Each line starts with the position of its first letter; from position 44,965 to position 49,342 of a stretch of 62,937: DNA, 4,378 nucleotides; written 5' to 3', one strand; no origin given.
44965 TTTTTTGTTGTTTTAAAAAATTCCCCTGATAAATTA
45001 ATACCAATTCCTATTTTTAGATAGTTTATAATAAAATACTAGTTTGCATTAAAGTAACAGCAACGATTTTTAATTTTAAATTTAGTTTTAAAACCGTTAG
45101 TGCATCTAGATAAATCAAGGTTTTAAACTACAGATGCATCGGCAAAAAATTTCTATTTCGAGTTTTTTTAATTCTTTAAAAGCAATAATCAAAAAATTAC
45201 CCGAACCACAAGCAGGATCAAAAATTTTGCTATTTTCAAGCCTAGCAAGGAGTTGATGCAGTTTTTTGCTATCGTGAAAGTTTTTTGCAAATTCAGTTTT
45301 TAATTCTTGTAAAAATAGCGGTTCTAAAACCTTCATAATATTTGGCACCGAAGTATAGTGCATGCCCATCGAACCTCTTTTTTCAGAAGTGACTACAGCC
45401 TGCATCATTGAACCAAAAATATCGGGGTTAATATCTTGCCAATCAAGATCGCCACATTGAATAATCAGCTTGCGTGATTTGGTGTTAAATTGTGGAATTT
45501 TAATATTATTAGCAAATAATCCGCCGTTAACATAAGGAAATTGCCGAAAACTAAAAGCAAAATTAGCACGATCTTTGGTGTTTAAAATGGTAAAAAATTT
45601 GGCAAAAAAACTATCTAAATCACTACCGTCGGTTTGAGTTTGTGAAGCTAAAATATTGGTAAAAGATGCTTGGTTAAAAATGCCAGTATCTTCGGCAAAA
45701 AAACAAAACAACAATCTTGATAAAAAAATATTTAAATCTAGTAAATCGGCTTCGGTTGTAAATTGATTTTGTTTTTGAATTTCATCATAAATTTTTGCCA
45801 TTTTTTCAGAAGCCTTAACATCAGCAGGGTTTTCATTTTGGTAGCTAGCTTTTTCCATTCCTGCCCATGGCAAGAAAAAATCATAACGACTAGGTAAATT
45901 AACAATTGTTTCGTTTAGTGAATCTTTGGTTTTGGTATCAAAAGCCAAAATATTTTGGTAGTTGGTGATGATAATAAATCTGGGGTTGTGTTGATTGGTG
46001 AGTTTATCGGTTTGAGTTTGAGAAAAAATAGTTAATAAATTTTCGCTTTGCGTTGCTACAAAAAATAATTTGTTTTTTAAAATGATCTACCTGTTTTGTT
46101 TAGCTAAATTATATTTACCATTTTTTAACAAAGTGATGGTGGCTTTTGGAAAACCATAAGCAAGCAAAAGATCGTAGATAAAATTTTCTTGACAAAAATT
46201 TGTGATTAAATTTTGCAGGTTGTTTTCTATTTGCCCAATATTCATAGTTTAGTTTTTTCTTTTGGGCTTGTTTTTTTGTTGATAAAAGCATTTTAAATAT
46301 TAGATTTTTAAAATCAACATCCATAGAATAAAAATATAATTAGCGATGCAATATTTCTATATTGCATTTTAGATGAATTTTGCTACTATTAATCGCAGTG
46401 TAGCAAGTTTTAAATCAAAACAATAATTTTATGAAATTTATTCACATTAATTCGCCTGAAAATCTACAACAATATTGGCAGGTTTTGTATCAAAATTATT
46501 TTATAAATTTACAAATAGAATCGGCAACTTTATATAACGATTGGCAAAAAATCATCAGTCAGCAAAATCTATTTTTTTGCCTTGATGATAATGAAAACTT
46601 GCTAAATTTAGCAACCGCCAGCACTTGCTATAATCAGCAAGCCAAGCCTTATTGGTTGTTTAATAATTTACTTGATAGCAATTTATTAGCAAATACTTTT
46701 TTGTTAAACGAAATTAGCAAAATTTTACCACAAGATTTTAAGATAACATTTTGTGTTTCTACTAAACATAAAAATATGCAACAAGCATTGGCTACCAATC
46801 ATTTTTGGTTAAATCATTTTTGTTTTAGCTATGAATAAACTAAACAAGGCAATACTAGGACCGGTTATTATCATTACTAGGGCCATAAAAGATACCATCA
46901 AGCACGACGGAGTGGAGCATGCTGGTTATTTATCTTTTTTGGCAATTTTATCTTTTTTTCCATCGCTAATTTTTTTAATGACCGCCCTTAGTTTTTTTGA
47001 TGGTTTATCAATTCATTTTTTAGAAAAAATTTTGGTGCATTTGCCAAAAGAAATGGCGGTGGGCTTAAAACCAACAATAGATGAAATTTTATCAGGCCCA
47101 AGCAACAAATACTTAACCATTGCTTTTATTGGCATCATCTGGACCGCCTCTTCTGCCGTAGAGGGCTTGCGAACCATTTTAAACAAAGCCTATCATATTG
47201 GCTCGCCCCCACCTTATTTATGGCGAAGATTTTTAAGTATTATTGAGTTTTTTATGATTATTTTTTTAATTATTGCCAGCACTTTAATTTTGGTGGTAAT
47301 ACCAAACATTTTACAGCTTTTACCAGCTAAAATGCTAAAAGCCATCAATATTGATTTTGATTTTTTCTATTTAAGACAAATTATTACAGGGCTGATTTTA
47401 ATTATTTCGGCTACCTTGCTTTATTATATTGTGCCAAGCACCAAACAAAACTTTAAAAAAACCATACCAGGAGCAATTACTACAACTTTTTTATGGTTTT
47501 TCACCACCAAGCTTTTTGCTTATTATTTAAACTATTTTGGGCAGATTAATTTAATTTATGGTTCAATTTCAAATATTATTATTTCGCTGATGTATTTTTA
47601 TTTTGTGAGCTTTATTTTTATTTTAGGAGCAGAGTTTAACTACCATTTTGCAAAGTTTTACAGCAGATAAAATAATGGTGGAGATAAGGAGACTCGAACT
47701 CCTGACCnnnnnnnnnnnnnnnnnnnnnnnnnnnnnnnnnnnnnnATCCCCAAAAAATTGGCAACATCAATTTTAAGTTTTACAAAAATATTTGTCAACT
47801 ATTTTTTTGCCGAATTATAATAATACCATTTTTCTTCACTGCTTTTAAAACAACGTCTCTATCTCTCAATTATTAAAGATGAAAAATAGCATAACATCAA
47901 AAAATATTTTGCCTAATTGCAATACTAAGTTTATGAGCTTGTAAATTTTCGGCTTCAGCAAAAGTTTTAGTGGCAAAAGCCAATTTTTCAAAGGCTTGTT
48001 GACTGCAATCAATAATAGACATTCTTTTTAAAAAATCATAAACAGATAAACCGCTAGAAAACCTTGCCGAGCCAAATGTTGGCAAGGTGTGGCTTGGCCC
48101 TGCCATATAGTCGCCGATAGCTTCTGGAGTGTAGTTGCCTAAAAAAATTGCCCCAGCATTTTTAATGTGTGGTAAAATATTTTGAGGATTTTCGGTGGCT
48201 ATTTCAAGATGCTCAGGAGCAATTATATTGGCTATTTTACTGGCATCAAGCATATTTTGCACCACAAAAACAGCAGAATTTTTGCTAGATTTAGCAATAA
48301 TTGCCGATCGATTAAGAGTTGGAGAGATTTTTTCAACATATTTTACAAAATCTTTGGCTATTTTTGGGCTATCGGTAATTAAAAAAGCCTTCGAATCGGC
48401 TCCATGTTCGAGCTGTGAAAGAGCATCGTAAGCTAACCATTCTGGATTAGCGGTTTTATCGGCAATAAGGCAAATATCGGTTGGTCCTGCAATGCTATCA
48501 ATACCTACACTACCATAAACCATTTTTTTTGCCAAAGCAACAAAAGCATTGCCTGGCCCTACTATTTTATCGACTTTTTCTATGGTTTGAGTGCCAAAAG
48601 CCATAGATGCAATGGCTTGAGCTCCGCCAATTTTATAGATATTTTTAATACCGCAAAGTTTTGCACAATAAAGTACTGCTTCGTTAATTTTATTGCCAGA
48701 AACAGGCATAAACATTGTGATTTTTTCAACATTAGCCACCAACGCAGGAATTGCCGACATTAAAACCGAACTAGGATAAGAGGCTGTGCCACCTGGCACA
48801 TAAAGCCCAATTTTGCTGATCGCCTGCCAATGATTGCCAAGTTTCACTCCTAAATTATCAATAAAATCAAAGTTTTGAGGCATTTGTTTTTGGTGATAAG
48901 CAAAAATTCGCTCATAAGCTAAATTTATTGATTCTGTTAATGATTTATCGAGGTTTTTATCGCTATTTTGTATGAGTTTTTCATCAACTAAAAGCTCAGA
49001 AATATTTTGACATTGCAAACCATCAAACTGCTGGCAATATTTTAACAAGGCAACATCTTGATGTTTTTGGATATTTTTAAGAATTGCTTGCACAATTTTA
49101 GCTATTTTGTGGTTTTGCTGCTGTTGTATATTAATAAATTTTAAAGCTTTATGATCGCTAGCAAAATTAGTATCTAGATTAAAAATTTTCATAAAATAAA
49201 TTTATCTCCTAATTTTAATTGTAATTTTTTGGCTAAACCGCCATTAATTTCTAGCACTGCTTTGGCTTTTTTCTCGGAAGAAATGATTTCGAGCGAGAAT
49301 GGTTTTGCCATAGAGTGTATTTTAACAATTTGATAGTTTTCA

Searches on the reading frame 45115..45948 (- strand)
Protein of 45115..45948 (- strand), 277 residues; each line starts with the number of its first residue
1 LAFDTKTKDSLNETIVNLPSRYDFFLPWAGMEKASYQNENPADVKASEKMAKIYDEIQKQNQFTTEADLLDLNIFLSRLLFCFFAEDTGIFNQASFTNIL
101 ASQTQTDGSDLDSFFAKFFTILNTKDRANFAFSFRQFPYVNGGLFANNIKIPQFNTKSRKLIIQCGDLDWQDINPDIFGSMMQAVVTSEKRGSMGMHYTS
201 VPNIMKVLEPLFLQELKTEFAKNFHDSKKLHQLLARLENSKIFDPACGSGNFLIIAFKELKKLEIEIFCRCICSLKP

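Call 61: search_protein_families(library=pfam, proteins=[window:45115-45948:-], max_evalue=0.0001)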
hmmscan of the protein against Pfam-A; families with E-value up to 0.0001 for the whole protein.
window:45115-45948:- (277 aa): 4 families
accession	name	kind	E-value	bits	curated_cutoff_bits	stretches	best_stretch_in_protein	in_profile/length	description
PF20465.4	MmeI_hel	-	9.5e-22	78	27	1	71-145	2-75/75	MmeI, helicase spacer domain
PF20473.4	MmeI_Mtase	-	1.8e-16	60.6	27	1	223-270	4-51/259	MmeI, DNA-methyltransferase domain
PF20464.3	MmeI_N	-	5.6e-11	43.5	27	1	3-60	121-181/181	MmeI, N-terminal domain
PF02384.22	N6_Mtase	-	5.8e-05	23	20.4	0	229-262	37-70/311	N-6 DNA Methylase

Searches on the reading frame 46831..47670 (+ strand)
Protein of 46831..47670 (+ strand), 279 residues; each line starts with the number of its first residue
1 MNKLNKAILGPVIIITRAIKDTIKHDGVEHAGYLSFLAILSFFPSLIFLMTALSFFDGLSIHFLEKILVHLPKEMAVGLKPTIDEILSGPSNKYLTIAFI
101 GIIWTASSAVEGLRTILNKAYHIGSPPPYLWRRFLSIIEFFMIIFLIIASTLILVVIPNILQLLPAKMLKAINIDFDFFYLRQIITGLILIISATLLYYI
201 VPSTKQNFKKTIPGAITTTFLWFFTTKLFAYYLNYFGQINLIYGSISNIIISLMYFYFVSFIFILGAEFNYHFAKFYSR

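Call 61: search_protein_families(library=pfam, proteins=[window:46831-47670:+], max_evalue=0.0001)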
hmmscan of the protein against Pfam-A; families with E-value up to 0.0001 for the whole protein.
window:46831-47670:+ (279 aa): 1 family
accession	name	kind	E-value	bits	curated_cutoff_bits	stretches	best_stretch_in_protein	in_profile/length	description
PF03631.20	Virul_fac_BrkB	-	1.5e-52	179.2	33.7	1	24-274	2-256/259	Virulence factor BrkB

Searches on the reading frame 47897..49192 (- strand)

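Call 61: search_protein_families(library=pfam, proteins=[window:47897-49192:-], max_evalue=0.0001)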
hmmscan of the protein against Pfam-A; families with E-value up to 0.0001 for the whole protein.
window:47897-49192:- (431 aa): 1 family
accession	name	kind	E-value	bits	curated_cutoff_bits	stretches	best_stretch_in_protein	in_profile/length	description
PF00815.25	Histidinol_dh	-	3.3e-155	517.6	27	1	23-427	4-410/411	Histidinol dehydrogenase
